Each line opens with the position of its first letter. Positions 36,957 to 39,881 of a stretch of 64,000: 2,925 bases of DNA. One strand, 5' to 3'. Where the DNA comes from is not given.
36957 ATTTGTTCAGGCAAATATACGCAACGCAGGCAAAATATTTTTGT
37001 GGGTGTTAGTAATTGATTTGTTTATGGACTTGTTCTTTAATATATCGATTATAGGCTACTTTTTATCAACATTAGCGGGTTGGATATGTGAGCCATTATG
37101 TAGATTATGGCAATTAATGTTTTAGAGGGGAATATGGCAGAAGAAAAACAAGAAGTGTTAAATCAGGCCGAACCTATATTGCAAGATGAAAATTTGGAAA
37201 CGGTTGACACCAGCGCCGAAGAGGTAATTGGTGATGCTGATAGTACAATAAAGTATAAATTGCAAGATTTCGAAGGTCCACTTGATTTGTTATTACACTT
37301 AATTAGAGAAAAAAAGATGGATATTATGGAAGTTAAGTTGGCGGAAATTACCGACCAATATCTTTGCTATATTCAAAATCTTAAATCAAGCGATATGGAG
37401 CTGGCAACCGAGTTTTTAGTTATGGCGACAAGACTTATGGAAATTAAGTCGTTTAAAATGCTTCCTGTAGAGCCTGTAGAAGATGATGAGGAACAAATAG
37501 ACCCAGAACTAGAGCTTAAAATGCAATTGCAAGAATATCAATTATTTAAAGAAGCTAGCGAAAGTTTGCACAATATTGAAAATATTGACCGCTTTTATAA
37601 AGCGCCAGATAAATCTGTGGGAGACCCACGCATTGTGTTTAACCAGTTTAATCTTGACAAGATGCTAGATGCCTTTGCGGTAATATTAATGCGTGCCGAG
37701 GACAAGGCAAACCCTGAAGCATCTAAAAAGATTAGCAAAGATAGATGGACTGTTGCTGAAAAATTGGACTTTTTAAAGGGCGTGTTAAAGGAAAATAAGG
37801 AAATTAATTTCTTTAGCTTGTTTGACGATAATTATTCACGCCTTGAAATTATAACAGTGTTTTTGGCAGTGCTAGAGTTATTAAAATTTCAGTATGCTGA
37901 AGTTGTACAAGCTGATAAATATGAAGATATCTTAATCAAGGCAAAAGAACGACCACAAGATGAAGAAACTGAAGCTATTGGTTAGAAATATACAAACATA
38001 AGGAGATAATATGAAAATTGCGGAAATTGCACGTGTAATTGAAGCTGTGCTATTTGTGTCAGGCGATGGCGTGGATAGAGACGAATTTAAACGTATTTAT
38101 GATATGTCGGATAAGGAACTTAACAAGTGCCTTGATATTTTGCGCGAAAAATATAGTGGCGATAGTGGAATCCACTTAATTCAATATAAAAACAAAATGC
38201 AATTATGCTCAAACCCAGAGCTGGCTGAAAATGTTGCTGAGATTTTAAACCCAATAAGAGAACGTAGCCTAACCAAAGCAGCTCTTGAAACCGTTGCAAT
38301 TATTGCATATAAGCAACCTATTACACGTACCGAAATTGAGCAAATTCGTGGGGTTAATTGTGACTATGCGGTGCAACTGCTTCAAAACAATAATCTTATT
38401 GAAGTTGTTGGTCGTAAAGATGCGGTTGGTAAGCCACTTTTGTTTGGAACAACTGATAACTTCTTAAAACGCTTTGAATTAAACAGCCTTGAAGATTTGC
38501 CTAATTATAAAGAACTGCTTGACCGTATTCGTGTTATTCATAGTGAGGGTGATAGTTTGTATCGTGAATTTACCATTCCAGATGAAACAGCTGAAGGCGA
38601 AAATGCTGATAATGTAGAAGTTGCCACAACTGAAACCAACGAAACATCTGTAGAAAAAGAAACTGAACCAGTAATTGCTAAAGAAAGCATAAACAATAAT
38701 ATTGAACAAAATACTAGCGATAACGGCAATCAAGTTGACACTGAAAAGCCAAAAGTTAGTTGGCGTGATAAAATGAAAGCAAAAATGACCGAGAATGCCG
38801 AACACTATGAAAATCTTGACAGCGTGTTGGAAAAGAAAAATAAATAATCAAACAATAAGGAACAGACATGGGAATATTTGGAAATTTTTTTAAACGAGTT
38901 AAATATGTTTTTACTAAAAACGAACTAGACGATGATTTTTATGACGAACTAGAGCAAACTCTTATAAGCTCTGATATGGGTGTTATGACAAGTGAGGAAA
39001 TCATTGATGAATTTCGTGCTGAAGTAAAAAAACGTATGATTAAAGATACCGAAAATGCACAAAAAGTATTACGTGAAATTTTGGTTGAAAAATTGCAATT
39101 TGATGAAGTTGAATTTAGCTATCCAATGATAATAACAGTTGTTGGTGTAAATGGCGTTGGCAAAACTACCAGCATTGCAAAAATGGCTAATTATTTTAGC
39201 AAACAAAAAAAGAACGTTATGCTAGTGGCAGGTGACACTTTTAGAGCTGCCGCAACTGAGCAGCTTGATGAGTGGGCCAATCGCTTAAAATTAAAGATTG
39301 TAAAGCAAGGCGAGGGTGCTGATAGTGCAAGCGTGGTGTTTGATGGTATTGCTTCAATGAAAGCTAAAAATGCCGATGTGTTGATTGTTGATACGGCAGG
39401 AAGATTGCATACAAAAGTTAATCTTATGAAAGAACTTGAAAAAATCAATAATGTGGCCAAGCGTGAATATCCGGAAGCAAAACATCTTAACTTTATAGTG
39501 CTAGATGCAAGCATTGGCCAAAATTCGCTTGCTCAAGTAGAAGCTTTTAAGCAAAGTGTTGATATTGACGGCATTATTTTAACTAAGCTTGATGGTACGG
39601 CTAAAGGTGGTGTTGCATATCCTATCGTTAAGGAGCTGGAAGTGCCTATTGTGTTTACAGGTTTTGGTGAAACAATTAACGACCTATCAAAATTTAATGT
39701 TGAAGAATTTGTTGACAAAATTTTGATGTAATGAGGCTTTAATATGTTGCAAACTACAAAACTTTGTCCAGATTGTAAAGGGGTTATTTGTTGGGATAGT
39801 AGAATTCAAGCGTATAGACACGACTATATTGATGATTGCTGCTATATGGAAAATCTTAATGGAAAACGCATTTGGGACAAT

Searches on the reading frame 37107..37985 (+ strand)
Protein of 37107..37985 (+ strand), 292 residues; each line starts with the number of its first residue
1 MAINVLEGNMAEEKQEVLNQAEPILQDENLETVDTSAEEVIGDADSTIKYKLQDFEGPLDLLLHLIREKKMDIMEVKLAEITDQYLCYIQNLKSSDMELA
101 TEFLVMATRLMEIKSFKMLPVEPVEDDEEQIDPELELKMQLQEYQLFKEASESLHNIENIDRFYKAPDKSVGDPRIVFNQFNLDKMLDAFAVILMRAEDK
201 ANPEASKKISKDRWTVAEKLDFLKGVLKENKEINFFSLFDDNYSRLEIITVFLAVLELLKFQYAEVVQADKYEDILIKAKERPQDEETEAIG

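Call 81: search_protein_families(library=pfam, proteins=[window:37107-37985:+], max_evalue=0.00001)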
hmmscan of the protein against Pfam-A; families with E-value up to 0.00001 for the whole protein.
window:37107-37985:+ (292 aa): 1 family
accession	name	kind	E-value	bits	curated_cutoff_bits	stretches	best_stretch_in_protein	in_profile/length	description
PF02616.19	SMC_ScpA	-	1.9e-25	90.7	24.6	1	65-278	1-230/232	Segregation and condensation protein ScpA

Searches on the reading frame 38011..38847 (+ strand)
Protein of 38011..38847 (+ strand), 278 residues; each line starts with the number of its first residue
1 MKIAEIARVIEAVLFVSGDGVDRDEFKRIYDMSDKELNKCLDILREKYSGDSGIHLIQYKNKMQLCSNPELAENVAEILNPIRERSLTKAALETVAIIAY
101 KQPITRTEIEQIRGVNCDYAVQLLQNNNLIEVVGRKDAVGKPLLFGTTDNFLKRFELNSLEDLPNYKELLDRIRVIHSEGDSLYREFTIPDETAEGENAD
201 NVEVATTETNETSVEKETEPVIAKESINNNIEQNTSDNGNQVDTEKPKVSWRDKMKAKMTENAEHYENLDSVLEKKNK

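Call 81: search_protein_families(library=pfam, proteins=[window:38011-38847:+], max_evalue=0.00001)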
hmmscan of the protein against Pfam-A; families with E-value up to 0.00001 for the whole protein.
window:38011-38847:+ (278 aa): 1 family
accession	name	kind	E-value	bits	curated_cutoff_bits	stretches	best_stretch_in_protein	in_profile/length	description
PF04079.22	SMC_ScpB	-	1.7e-51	174.4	27.4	1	9-165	2-159/160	Segregation and condensation complex subunit ScpB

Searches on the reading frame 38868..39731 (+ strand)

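Call 81: search_protein_families(library=pfam, proteins=[window:38868-39731:+], max_evalue=0.00001)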
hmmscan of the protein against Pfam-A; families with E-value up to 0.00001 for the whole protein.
window:38868-39731:+ (287 aa): 4 families
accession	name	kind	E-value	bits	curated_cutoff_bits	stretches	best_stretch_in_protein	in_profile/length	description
PF00448.28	SRP54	-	1.3e-73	247.2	22.7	1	87-286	2-195/196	SRP54-type protein, GTPase domain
PF02881.24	SRP54_N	-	2.4e-13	50.5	22.4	1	9-72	3-75/75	SRP54-type protein, helical bundle domain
PF13401.12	AAA_22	-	9.7e-07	29.6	27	1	86-202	5-111/130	AAA domain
PF01656.29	CbiA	-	2.6e-06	27.9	25.4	0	95-257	8-99/125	CobQ/CobB/MinD/ParA nucleotide binding domain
